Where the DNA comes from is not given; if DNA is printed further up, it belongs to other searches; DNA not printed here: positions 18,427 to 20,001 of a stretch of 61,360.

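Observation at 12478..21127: HydABC/Hnd-type bifurcating module in which a non-catalytic NuoG-like protein replaces the catalytic HydA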

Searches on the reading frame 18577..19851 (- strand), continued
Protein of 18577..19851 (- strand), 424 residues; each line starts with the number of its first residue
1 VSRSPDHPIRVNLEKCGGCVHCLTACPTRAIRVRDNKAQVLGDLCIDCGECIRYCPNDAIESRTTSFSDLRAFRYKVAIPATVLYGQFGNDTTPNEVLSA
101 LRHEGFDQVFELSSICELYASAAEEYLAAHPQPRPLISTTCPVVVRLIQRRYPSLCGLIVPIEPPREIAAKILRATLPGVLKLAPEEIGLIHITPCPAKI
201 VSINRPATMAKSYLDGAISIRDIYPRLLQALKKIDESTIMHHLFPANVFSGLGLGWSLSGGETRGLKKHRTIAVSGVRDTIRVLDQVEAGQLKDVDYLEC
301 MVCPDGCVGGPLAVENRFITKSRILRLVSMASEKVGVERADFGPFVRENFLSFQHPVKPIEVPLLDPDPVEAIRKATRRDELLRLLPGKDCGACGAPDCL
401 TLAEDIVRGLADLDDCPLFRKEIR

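Call 59: find_homologous_proteins(query=window:18577-19851:-, max_evalue=1e-30)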
Query window:18577-19851:- (424 aa): 5632 proteins with E <= 1e-30 among 8000 candidates; the best 120 are listed.
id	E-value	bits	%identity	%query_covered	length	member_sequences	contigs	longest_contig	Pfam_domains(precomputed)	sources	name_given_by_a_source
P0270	1.1e-286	968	100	100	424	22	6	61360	PF14697.12,PF02906.20,PF04060.19,PF12837.13,PF00037.33,PF13484.12,PF12838.13,PF25160.2,PF13237.12,PF13187.12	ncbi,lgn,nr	ncbi:MAG: 4Fe-4S dicluster domain-containing protein [Candidatus Aminicenantes bacterium]|nr:4Fe-4S 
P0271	6.1e-250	847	86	100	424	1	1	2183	PF14697.12,PF02906.20,PF04060.19,PF12837.13,PF00037.33,PF13484.12,PF12838.13,PF25160.2,PF13237.12,PF13187.12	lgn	-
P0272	1.5e-249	846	86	100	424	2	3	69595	PF14697.12,PF02906.20,PF04060.19,PF12837.13,PF00037.33,PF13484.12,PF12838.13,PF25160.2,PF13237.12,PF13187.12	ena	-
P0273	6.2e-214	729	73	100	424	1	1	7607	PF14697.12,PF02906.20,PF04060.19,PF13484.12,PF12838.13,PF25160.2,PF13237.12,PF13187.12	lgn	-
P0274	1.9e-211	721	74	100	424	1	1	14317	PF14697.12,PF02906.20,PF04060.19,PF12837.13,PF00037.33,PF13484.12,PF12838.13,PF25160.2,PF13237.12,PF13187.12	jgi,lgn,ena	-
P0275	3.8e-203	693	72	100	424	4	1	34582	PF14697.12,PF02906.20,PF04060.19,PF12837.13,PF00037.33,PF13484.12,PF12838.13,PF25160.2,PF13237.12,PF13187.12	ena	-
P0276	4.7e-202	690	70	100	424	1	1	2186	PF14697.12,PF02906.20,PF04060.19,PF12837.13,PF00037.33,PF13484.12,PF12838.13,PF25160.2,PF13237.12,PF13187.12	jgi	jgi:iron only hydrogenase large subunit-like protein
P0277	4.7e-201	686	70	100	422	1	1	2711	PF14697.12,PF02906.20,PF04060.19,PF12837.13,PF00037.33,PF13484.12,PF12838.13,PF25160.2,PF13237.12,PF13187.12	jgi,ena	-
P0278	1.9e-200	684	72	98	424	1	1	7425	PF14697.12,PF02906.20,PF04060.19,PF12837.13,PF00037.33,PF13484.12,PF12838.13,PF25160.2,PF13237.12,PF13187.12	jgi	jgi:iron only hydrogenase large subunit-like protein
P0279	3.9e-200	683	70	100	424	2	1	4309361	PF14697.12,PF02906.20,PF04060.19,PF12837.13,PF00037.33,PF13484.12,PF12838.13,PF25160.2,PF13237.12,PF13187.12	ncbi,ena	-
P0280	5.3e-200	683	70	100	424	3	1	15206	PF14697.12,PF02906.20,PF04060.19,PF12837.13,PF00037.33,PF12838.13,PF25160.2,PF13237.12,PF13187.12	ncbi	-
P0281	2.3e-199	681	70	100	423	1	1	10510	PF14697.12,PF02906.20,PF04060.19,PF12837.13,PF00037.33,PF13484.12,PF12838.13,PF25160.2,PF13237.12,PF13187.12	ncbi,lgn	-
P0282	2.7e-199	680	71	98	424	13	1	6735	PF14697.12,PF02906.20,PF04060.19,PF12837.13,PF00037.33,PF13484.12,PF12838.13,PF25160.2,PF13237.12,PF13187.12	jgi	-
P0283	4.7e-199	680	71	99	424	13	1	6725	PF14697.12,PF02906.20,PF04060.19,PF12837.13,PF00037.33,PF13484.12,PF12838.13,PF13237.12,PF13187.12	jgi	jgi:iron only hydrogenase large subunit-like protein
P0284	5.2e-199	680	69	100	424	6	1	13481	PF02906.20,PF04060.19,PF12837.13,PF00037.33,PF13484.12,PF12838.13,PF25160.2,PF13237.12,PF13187.12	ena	-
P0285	3.5e-198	677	71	98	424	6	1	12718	PF14697.12,PF02906.20,PF04060.19,PF12837.13,PF00037.33,PF13484.12,PF12838.13,PF25160.2,PF13237.12,PF13187.12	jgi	-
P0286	1.3e-197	675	71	100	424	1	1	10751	PF14697.12,PF02906.20,PF04060.19,PF12837.13,PF00037.33,PF13484.12,PF12838.13,PF25160.2,PF13237.12,PF13187.12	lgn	-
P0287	2.1e-197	674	68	100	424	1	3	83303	PF14697.12,PF02906.20,PF04060.19,PF00037.33,PF13484.12,PF12838.13,PF25160.2,PF13237.12,PF13187.12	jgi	jgi:iron only hydrogenase large subunit-like protein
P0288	3.7e-197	673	70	100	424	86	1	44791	PF14697.12,PF02906.20,PF04060.19,PF12837.13,PF00037.33,PF13484.12,PF12838.13,PF25160.2,PF13237.12,PF13187.12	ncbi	-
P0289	5.3e-197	673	68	100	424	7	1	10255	PF14697.12,PF02906.20,PF04060.19,PF00037.33,PF13484.12,PF12838.13,PF25160.2,PF13237.12,PF13187.12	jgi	-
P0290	6.0e-197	673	68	100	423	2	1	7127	PF14697.12,PF02906.20,PF04060.19,PF00037.33,PF13484.12,PF12838.13,PF13237.12,PF13187.12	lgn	-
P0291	7.3e-197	672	68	98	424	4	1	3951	PF14697.12,PF02906.20,PF04060.19,PF12837.13,PF00037.33,PF13484.12,PF12838.13,PF25160.2,PF13237.12,PF13187.12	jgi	jgi:iron only hydrogenase large subunit-like protein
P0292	1.9e-196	671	68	100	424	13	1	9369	PF14697.12,PF02906.20,PF04060.19,PF12837.13,PF00037.33,PF13484.12,PF12838.13,PF25160.2,PF13237.12,PF13187.12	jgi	jgi:iron only hydrogenase large subunit-like protein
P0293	2.1e-196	671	69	100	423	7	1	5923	PF14697.12,PF02906.20,PF04060.19,PF12837.13,PF00037.33,PF13484.12,PF12838.13,PF25160.2,PF13237.12,PF13187.12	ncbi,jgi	ncbi:MAG: [Fe-Fe] hydrogenase large subunit C-terminal domain-containing protein [Candidatus Aminice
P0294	2.5e-196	671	68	99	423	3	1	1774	PF14697.12,PF02906.20,PF04060.19,PF12837.13,PF00037.33,PF13484.12,PF12838.13,PF25160.2,PF13237.12,PF13187.12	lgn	-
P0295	2.6e-196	671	69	100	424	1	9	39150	PF14697.12,PF02906.20,PF04060.19,PF12837.13,PF00037.33,PF13484.12,PF12838.13,PF25160.2,PF13237.12,PF13187.12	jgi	jgi:iron only hydrogenase large subunit-like protein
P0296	2.9e-196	670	68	100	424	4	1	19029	PF14697.12,PF02906.20,PF04060.19,PF12837.13,PF00037.33,PF13484.12,PF12838.13,PF25160.2,PF13237.12,PF13187.12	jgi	jgi:iron only hydrogenase large subunit-like protein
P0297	3.6e-196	670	68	100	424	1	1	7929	PF14697.12,PF02906.20,PF04060.19,PF12837.13,PF00037.33,PF13484.12,PF12838.13,PF25160.2,PF13237.12,PF13187.12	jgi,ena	-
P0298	5.7e-196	670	68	100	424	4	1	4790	PF14697.12,PF02906.20,PF04060.19,PF00037.33,PF13484.12,PF12838.13,PF25160.2,PF13237.12,PF13187.12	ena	-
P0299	1.7e-195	668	67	100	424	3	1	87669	PF14697.12,PF02906.20,PF04060.19,PF00037.33,PF13484.12,PF12838.13,PF25160.2,PF13237.12,PF13187.12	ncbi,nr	ncbi:MAG: 4Fe-4S dicluster domain-containing protein [Candidatus Aminicenantes bacterium]|nr:4Fe-4S 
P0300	2.6e-195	667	69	99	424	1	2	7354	PF14697.12,PF02906.20,PF04060.19,PF12837.13,PF00037.33,PF13484.12,PF12838.13,PF25160.2,PF13237.12,PF13187.12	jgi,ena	jgi:iron only hydrogenase large subunit-like protein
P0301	3.7e-195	667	68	99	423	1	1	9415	PF02906.20,PF04060.19,PF12837.13,PF00037.33,PF13484.12,PF12838.13,PF25160.2,PF13237.12,PF13187.12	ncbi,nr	ncbi:MAG: 4Fe-4S dicluster domain-containing protein [Candidatus Aminicenantes bacterium]|nr:4Fe-4S 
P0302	5.3e-195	666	67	100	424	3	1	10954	PF14697.12,PF02906.20,PF04060.19,PF00037.33,PF13484.12,PF12838.13,PF25160.2,PF13237.12,PF13187.12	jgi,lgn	jgi:iron only hydrogenase large subunit-like protein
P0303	1.1e-194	665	68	100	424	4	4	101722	PF14697.12,PF02906.20,PF04060.19,PF00037.33,PF13484.12,PF12838.13,PF25160.2,PF13237.12,PF13187.12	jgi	jgi:iron only hydrogenase large subunit-like protein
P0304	2.0e-194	664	68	99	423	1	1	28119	PF14697.12,PF02906.20,PF04060.19,PF12837.13,PF00037.33,PF13484.12,PF12838.13,PF25160.2,PF13237.12,PF13187.12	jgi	jgi:iron only hydrogenase large subunit-like protein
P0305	2.0e-194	664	68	100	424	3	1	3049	PF14697.12,PF02906.20,PF04060.19,PF12837.13,PF00037.33,PF13484.12,PF12838.13,PF25160.2,PF13237.12,PF13187.12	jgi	jgi:iron only hydrogenase large subunit-like protein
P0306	2.5e-194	664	66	100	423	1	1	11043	PF14697.12,PF02906.20,PF04060.19,PF12837.13,PF00037.33,PF13484.12,PF12838.13,PF25160.2,PF13237.12,PF13187.12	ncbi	-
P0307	3.1e-194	664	68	100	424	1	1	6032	PF14697.12,PF02906.20,PF04060.19,PF12837.13,PF00037.33,PF13484.12,PF12838.13,PF25160.2,PF13237.12,PF13187.12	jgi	jgi:iron only hydrogenase large subunit-like protein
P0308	3.2e-194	664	68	99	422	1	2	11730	PF14697.12,PF02906.20,PF04060.19,PF12837.13,PF00037.33,PF13484.12,PF12838.13,PF25160.2,PF13237.12,PF13187.12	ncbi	-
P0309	7.3e-194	663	66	100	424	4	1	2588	PF14697.12,PF02906.20,PF04060.19,PF12837.13,PF00037.33,PF13484.12,PF12838.13,PF25160.2,PF13237.12,PF13187.12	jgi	jgi:iron only hydrogenase large subunit-like protein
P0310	1.0e-193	662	67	98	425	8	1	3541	PF14697.12,PF02906.20,PF04060.19,PF12837.13,PF00037.33,PF13484.12,PF12838.13,PF25160.2,PF13237.12,PF13187.12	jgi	jgi:iron only hydrogenase large subunit-like protein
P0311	1.3e-193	662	67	100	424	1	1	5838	PF14697.12,PF02906.20,PF04060.19,PF12837.13,PF00037.33,PF13484.12,PF12838.13,PF25160.2,PF13237.12,PF13187.12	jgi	jgi:iron only hydrogenase large subunit-like protein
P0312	1.7e-193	661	68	100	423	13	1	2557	PF14697.12,PF02906.20,PF04060.19,PF12837.13,PF00037.33,PF13484.12,PF12838.13,PF25160.2,PF13237.12,PF13187.12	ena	-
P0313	2.0e-193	661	68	100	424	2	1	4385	PF14697.12,PF02906.20,PF04060.19,PF12837.13,PF00037.33,PF13484.12,PF12838.13,PF25160.2,PF13237.12,PF13187.12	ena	-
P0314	2.7e-193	661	69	100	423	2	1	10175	PF14697.12,PF02906.20,PF04060.19,PF12837.13,PF00037.33,PF13484.12,PF12838.13,PF25160.2,PF13237.12,PF13187.12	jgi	jgi:iron only hydrogenase large subunit-like protein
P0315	3.2e-193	660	69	98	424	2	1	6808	PF14697.12,PF02906.20,PF04060.19,PF00037.33,PF13484.12,PF12838.13,PF25160.2,PF13237.12,PF13187.12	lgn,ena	-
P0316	5.3e-193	660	67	100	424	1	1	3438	PF14697.12,PF02906.20,PF04060.19,PF12837.13,PF00037.33,PF13484.12,PF12838.13,PF25160.2,PF13237.12,PF13187.12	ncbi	-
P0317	5.8e-193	660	68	100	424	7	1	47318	PF14697.12,PF02906.20,PF04060.19,PF12837.13,PF00037.33,PF13484.12,PF12838.13,PF25160.2,PF13237.12,PF13187.12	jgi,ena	-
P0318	6.0e-193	660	67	100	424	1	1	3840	PF14697.12,PF02906.20,PF04060.19,PF12837.13,PF00037.33,PF13484.12,PF12838.13,PF25160.2,PF13237.12,PF13187.12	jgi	-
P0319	6.6e-193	659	68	100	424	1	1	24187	PF14697.12,PF02906.20,PF04060.19,PF12837.13,PF00037.33,PF12838.13,PF25160.2,PF13237.12,PF13187.12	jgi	jgi:iron only hydrogenase large subunit-like protein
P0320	1.1e-192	659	68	98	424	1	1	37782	PF14697.12,PF02906.20,PF04060.19,PF12837.13,PF00037.33,PF13484.12,PF12838.13,PF25160.2,PF13237.12,PF13187.12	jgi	jgi:iron only hydrogenase large subunit-like protein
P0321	1.1e-192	659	67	100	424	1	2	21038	PF14697.12,PF02906.20,PF04060.19,PF12837.13,PF00037.33,PF13484.12,PF12838.13,PF25160.2,PF13237.12,PF13187.12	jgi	jgi:iron only hydrogenase large subunit-like protein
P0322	5.2e-192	657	68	100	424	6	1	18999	PF14697.12,PF02906.20,PF04060.19,PF12837.13,PF00037.33,PF13484.12,PF12838.13,PF25160.2,PF13237.12,PF13187.12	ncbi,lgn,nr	ncbi:MAG: [Fe-Fe] hydrogenase large subunit C-terminal domain-containing protein [Acidobacteriota ba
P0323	5.3e-192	656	67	100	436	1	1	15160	PF14697.12,PF02906.20,PF04060.19,PF12837.13,PF00037.33,PF13484.12,PF12838.13,PF25160.2,PF13237.12,PF13187.12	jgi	jgi:iron only hydrogenase large subunit-like protein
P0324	6.9e-192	656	67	100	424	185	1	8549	PF14697.12,PF02906.20,PF04060.19,PF12837.13,PF00037.33,PF13484.12,PF12838.13,PF25160.2,PF13237.12,PF13187.12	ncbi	-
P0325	7.0e-192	656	66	99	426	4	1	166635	PF14697.12,PF02906.20,PF04060.19,PF12837.13,PF00037.33,PF13484.12,PF12838.13,PF25160.2,PF13237.12,PF13187.12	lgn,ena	-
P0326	9.8e-192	656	67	100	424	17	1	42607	PF14697.12,PF02906.20,PF04060.19,PF12837.13,PF00037.33,PF13484.12,PF12838.13,PF25160.2,PF13237.12,PF13187.12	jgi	jgi:iron only hydrogenase large subunit-like protein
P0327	1.1e-191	655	69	98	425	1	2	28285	PF14697.12,PF02906.20,PF04060.19,PF12837.13,PF00037.33,PF13484.12,PF12838.13,PF25160.2,PF13237.12,PF13187.12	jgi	jgi:iron only hydrogenase large subunit-like protein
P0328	1.3e-191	655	67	100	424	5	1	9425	PF14697.12,PF02906.20,PF04060.19,PF00037.33,PF13484.12,PF12838.13,PF25160.2,PF13237.12,PF13187.12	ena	-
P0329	2.9e-191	654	66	99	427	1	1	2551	PF14697.12,PF02906.20,PF04060.19,PF12837.13,PF00037.33,PF13484.12,PF12838.13,PF25160.2,PF13237.12,PF13187.12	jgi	jgi:iron only hydrogenase large subunit-like protein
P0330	5.4e-191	653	66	100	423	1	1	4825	PF14697.12,PF02906.20,PF04060.19,PF12837.13,PF00037.33,PF13484.12,PF12838.13,PF25160.2,PF13237.12,PF13187.12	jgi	-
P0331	8.2e-191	653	66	100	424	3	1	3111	PF14697.12,PF02906.20,PF04060.19,PF00037.33,PF13484.12,PF12838.13,PF25160.2,PF13237.12,PF13187.12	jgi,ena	-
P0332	1.4e-190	652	66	100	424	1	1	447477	PF14697.12,PF02906.20,PF04060.19,PF12837.13,PF00037.33,PF13484.12,PF12838.13,PF25160.2,PF13237.12,PF13187.12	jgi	jgi:iron only hydrogenase large subunit-like protein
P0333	2.2e-190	651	66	99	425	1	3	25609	PF14697.12,PF02906.20,PF04060.19,PF12837.13,PF00037.33,PF13484.12,PF12838.13,PF25160.2,PF13237.12,PF13187.12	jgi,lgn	jgi:iron only hydrogenase large subunit-like protein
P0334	4.2e-190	650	66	100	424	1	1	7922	PF14697.12,PF02906.20,PF04060.19,PF12837.13,PF00037.33,PF13484.12,PF12838.13,PF25160.2,PF13237.12,PF13187.12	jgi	jgi:iron only hydrogenase large subunit-like protein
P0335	4.3e-190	650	67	98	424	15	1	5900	PF14697.12,PF02906.20,PF04060.19,PF12837.13,PF00037.33,PF13484.12,PF12838.13,PF25160.2,PF13237.12,PF13187.12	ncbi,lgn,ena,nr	ncbi:MAG: 4Fe-4S dicluster domain-containing protein [Candidatus Aminicenantes bacterium]|nr:4Fe-4S 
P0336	4.5e-190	650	67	100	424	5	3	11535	PF14697.12,PF02906.20,PF04060.19,PF12837.13,PF00037.33,PF13484.12,PF12838.13,PF25160.2,PF13237.12,PF13187.12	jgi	jgi:iron only hydrogenase large subunit-like protein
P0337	6.3e-190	650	66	100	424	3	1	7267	PF14697.12,PF02906.20,PF04060.19,PF12837.13,PF00037.33,PF13484.12,PF12838.13,PF25160.2,PF13237.12,PF13187.12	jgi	-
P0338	1.0e-189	649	66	100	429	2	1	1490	PF14697.12,PF02906.20,PF04060.19,PF12837.13,PF00037.33,PF13484.12,PF12838.13,PF25160.2,PF13237.12,PF13187.12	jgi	jgi:iron only hydrogenase large subunit-like protein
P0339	1.4e-189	648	66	99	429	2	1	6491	PF14697.12,PF02906.20,PF04060.19,PF12837.13,PF00037.33,PF13484.12,PF12838.13,PF25160.2,PF13237.12,PF13187.12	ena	-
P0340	1.5e-189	648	65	99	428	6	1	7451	PF14697.12,PF02906.20,PF04060.19,PF12837.13,PF00037.33,PF13484.12,PF12838.13,PF25160.2,PF13237.12,PF13187.12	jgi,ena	-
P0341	2.2e-189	648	65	100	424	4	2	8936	PF14697.12,PF02906.20,PF04060.19,PF12837.13,PF00037.33,PF13484.12,PF12838.13,PF25160.2,PF13237.12,PF13187.12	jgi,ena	-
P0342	2.6e-189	648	67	100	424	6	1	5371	PF14697.12,PF02906.20,PF04060.19,PF12837.13,PF00037.33,PF13484.12,PF12838.13,PF25160.2,PF13237.12,PF13187.12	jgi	-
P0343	4.3e-189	647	67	99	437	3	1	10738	PF14697.12,PF02906.20,PF04060.19,PF12837.13,PF00037.33,PF13484.12,PF12838.13,PF25160.2,PF13237.12,PF13187.12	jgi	jgi:iron only hydrogenase large subunit-like protein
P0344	6.7e-189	646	67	99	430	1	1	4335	PF14697.12,PF02906.20,PF04060.19,PF12837.13,PF00037.33,PF13484.12,PF12838.13,PF25160.2,PF13237.12,PF13187.12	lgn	-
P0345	1.0e-188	646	66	100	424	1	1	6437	PF14697.12,PF02906.20,PF04060.19,PF12837.13,PF00037.33,PF13484.12,PF12838.13,PF25160.2,PF13237.12,PF13187.12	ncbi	-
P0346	1.1e-188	646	65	99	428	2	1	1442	PF14697.12,PF02906.20,PF04060.19,PF12837.13,PF00037.33,PF13484.12,PF12838.13,PF25160.2,PF13237.12,PF13187.12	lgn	-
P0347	1.3e-188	645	66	100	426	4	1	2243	PF14697.12,PF02906.20,PF04060.19,PF12837.13,PF00037.33,PF13484.12,PF12838.13,PF25160.2,PF13237.12,PF13187.12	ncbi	-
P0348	1.5e-188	645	66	100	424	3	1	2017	PF14697.12,PF02906.20,PF04060.19,PF12837.13,PF00037.33,PF13484.12,PF12838.13,PF25160.2,PF13237.12,PF13187.12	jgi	jgi:iron only hydrogenase large subunit-like protein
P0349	1.5e-188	645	66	100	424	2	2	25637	PF14697.12,PF02906.20,PF04060.19,PF12837.13,PF00037.33,PF13484.12,PF12838.13,PF25160.2,PF13237.12,PF13187.12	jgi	jgi:iron only hydrogenase large subunit-like protein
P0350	1.9e-188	645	66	100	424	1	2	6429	PF14697.12,PF02906.20,PF04060.19,PF12837.13,PF00037.33,PF13484.12,PF12838.13,PF25160.2,PF13237.12,PF13187.12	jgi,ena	jgi:iron only hydrogenase large subunit-like protein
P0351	1.9e-188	645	67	99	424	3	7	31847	PF14697.12,PF02906.20,PF04060.19,PF12837.13,PF00037.33,PF13484.12,PF12838.13,PF25160.2,PF13237.12,PF13187.12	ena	-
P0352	2.5e-188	644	67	100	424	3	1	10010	PF14697.12,PF02906.20,PF04060.19,PF00037.33,PF13484.12,PF12838.13,PF25160.2,PF13237.12,PF13187.12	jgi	jgi:Fe-S-cluster-containing hydrogenase component 2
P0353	2.8e-188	644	66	100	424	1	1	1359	PF14697.12,PF02906.20,PF04060.19,PF12837.13,PF00037.33,PF13484.12,PF12838.13,PF25160.2,PF13237.12,PF13187.12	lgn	-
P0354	4.7e-188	643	66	100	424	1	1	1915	PF14697.12,PF02906.20,PF04060.19,PF12837.13,PF13484.12,PF12838.13,PF25160.2,PF13237.12,PF13187.12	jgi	-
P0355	4.9e-188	643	67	100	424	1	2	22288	PF14697.12,PF02906.20,PF04060.19,PF12837.13,PF00037.33,PF13484.12,PF12838.13,PF25160.2,PF13237.12,PF13187.12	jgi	jgi:iron only hydrogenase large subunit-like protein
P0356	7.3e-188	643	65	100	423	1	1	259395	PF14697.12,PF02906.20,PF04060.19,PF12837.13,PF00037.33,PF13484.12,PF12838.13,PF25160.2,PF13237.12,PF13187.12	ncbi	-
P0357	8.3e-188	643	65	100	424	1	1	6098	PF14697.12,PF02906.20,PF04060.19,PF12837.13,PF00037.33,PF13484.12,PF12838.13,PF25160.2,PF13237.12,PF13187.12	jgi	jgi:iron only hydrogenase large subunit-like protein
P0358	9.4e-188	642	67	99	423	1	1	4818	PF14697.12,PF02906.20,PF04060.19,PF12837.13,PF00037.33,PF13484.12,PF12838.13,PF13237.12,PF13187.12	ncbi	-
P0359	1.5e-187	642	66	100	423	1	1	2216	PF14697.12,PF02906.20,PF04060.19,PF12837.13,PF00037.33,PF13484.12,PF12838.13,PF25160.2,PF13237.12,PF13187.12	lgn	-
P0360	2.7e-187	641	66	100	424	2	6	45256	PF14697.12,PF02906.20,PF04060.19,PF12837.13,PF00037.33,PF13484.12,PF12838.13,PF25160.2,PF13237.12,PF13187.12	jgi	jgi:iron only hydrogenase large subunit-like protein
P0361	3.0e-187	641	66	100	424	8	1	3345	PF14697.12,PF02906.20,PF04060.19,PF12837.13,PF00037.33,PF13484.12,PF12838.13,PF25160.2,PF13237.12,PF13187.12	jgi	jgi:iron only hydrogenase large subunit-like protein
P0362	3.5e-187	641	66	100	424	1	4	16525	PF14697.12,PF02906.20,PF04060.19,PF12837.13,PF00037.33,PF13484.12,PF12838.13,PF25160.2,PF13237.12,PF13187.12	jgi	jgi:iron only hydrogenase large subunit-like protein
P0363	6.1e-187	640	66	100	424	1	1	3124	PF14697.12,PF02906.20,PF04060.19,PF12837.13,PF00037.33,PF13484.12,PF12838.13,PF25160.2,PF13237.12,PF13187.12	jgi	jgi:iron only hydrogenase large subunit-like protein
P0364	7.1e-187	640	64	100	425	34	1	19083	PF14697.12,PF02906.20,PF04060.19,PF12837.13,PF00037.33,PF13484.12,PF12838.13,PF25160.2,PF13237.12,PF13187.12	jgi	jgi:iron only hydrogenase large subunit-like protein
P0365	7.4e-187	640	67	97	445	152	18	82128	PF14697.12,PF02906.20,PF04060.19,PF12837.13,PF00037.33,PF13484.12,PF12838.13,PF25160.2,PF13237.12,PF13187.12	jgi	jgi:iron only hydrogenase large subunit-like protein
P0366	1.8e-186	638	66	100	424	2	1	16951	PF14697.12,PF02906.20,PF04060.19,PF12837.13,PF00037.33,PF13484.12,PF12838.13,PF25160.2,PF13237.12,PF13187.12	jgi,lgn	-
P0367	2.2e-186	638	65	100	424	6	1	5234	PF14697.12,PF02906.20,PF04060.19,PF12837.13,PF00037.33,PF13484.12,PF12838.13,PF25160.2,PF13237.12,PF13187.12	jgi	-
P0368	2.3e-186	638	67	99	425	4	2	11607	PF14697.12,PF02906.20,PF04060.19,PF12837.13,PF00037.33,PF13484.12,PF12838.13,PF25160.2,PF13237.12,PF13187.12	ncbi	-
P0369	2.5e-186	638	65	99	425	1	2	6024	PF14697.12,PF02906.20,PF04060.19,PF12837.13,PF00037.33,PF13484.12,PF12838.13,PF25160.2,PF13237.12,PF13187.12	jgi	jgi:iron only hydrogenase large subunit-like protein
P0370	2.7e-186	638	64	100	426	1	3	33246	PF14697.12,PF02906.20,PF04060.19,PF12837.13,PF00037.33,PF13484.12,PF12838.13,PF25160.2,PF13237.12,PF13187.12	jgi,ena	jgi:iron only hydrogenase large subunit-like protein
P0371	2.8e-186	638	66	99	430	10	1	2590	PF14697.12,PF02906.20,PF04060.19,PF12837.13,PF00037.33,PF13484.12,PF12838.13,PF25160.2,PF13237.12,PF13187.12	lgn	-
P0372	3.2e-186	637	64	99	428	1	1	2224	PF14697.12,PF02906.20,PF04060.19,PF12837.13,PF00037.33,PF13484.12,PF12838.13,PF25160.2,PF13237.12,PF13187.12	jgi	jgi:iron only hydrogenase large subunit-like protein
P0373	5.3e-186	637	64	100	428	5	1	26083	PF14697.12,PF02906.20,PF04060.19,PF12837.13,PF00037.33,PF13484.12,PF12838.13,PF25160.2,PF13237.12,PF13187.12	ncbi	-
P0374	5.5e-186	637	65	100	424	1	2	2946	PF14697.12,PF02906.20,PF04060.19,PF12837.13,PF00037.33,PF13484.12,PF12838.13,PF25160.2,PF13237.12,PF13187.12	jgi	jgi:iron only hydrogenase large subunit-like protein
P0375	6.1e-186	636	65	100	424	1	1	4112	PF14697.12,PF02906.20,PF04060.19,PF12837.13,PF00037.33,PF13484.12,PF12838.13,PF25160.2,PF13237.12,PF13187.12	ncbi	-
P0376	6.6e-186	636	65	98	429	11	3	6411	PF14697.12,PF02906.20,PF04060.19,PF12837.13,PF00037.33,PF13484.12,PF12838.13,PF25160.2,PF13237.12,PF13187.12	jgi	jgi:iron only hydrogenase large subunit-like protein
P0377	6.7e-186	636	64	100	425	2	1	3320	PF14697.12,PF02906.20,PF04060.19,PF12837.13,PF00037.33,PF13484.12,PF12838.13,PF25160.2,PF13237.12,PF13187.12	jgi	jgi:iron only hydrogenase large subunit-like protein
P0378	1.1e-185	636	65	99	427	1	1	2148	PF14697.12,PF02906.20,PF04060.19,PF12837.13,PF00037.33,PF13484.12,PF12838.13,PF25160.2,PF13237.12,PF13187.12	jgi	-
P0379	1.6e-185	635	66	98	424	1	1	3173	PF14697.12,PF02906.20,PF04060.19,PF12837.13,PF00037.33,PF13484.12,PF12838.13,PF25160.2,PF13237.12,PF13187.12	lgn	-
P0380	1.7e-185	635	66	100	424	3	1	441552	PF14697.12,PF02906.20,PF04060.19,PF12837.13,PF00037.33,PF13484.12,PF12838.13,PF25160.2,PF13237.12,PF13187.12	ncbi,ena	-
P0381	2.1e-185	635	65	100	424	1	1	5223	PF14697.12,PF02906.20,PF04060.19,PF12837.13,PF00037.33,PF13484.12,PF12838.13,PF25160.2,PF13237.12,PF13187.12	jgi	jgi:iron only hydrogenase large subunit-like protein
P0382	2.2e-185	635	66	99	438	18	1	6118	PF14697.12,PF02906.20,PF04060.19,PF12837.13,PF00037.33,PF13484.12,PF12838.13,PF25160.2,PF13237.12,PF13187.12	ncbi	-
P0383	2.3e-185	635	65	100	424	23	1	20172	PF14697.12,PF02906.20,PF04060.19,PF12837.13,PF00037.33,PF13484.12,PF12838.13,PF25160.2,PF13237.12,PF13187.12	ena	-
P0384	2.4e-185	635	64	100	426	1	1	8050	PF14697.12,PF02906.20,PF04060.19,PF12837.13,PF00037.33,PF13484.12,PF12838.13,PF25160.2,PF13237.12,PF13187.12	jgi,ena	-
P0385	2.8e-185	634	64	100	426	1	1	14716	PF14697.12,PF02906.20,PF04060.19,PF12837.13,PF00037.33,PF13484.12,PF12838.13,PF25160.2,PF13237.12,PF13187.12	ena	-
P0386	3.4e-185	634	65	99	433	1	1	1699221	PF14697.12,PF02906.20,PF04060.19,PF12837.13,PF00037.33,PF13484.12,PF12838.13,PF25160.2,PF13237.12,PF13187.12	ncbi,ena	-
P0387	3.9e-185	634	66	100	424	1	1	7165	PF14697.12,PF02906.20,PF12797.13,PF04060.19,PF12837.13,PF00037.33,PF13484.12,PF12838.13,PF25160.2,PF13237.12,PF13187.12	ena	-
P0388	5.1e-185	633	66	99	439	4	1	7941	PF14697.12,PF02906.20,PF04060.19,PF12837.13,PF00037.33,PF13484.12,PF12838.13,PF25160.2,PF13237.12,PF13187.12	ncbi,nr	ncbi:MAG TPA: [Fe-Fe] hydrogenase large subunit C-terminal domain-containing protein [Acidobacteriot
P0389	5.1e-185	633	64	100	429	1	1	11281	PF14697.12,PF02906.20,PF04060.19,PF12837.13,PF00037.33,PF13484.12,PF12838.13,PF25160.2,PF13237.12,PF13187.12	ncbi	-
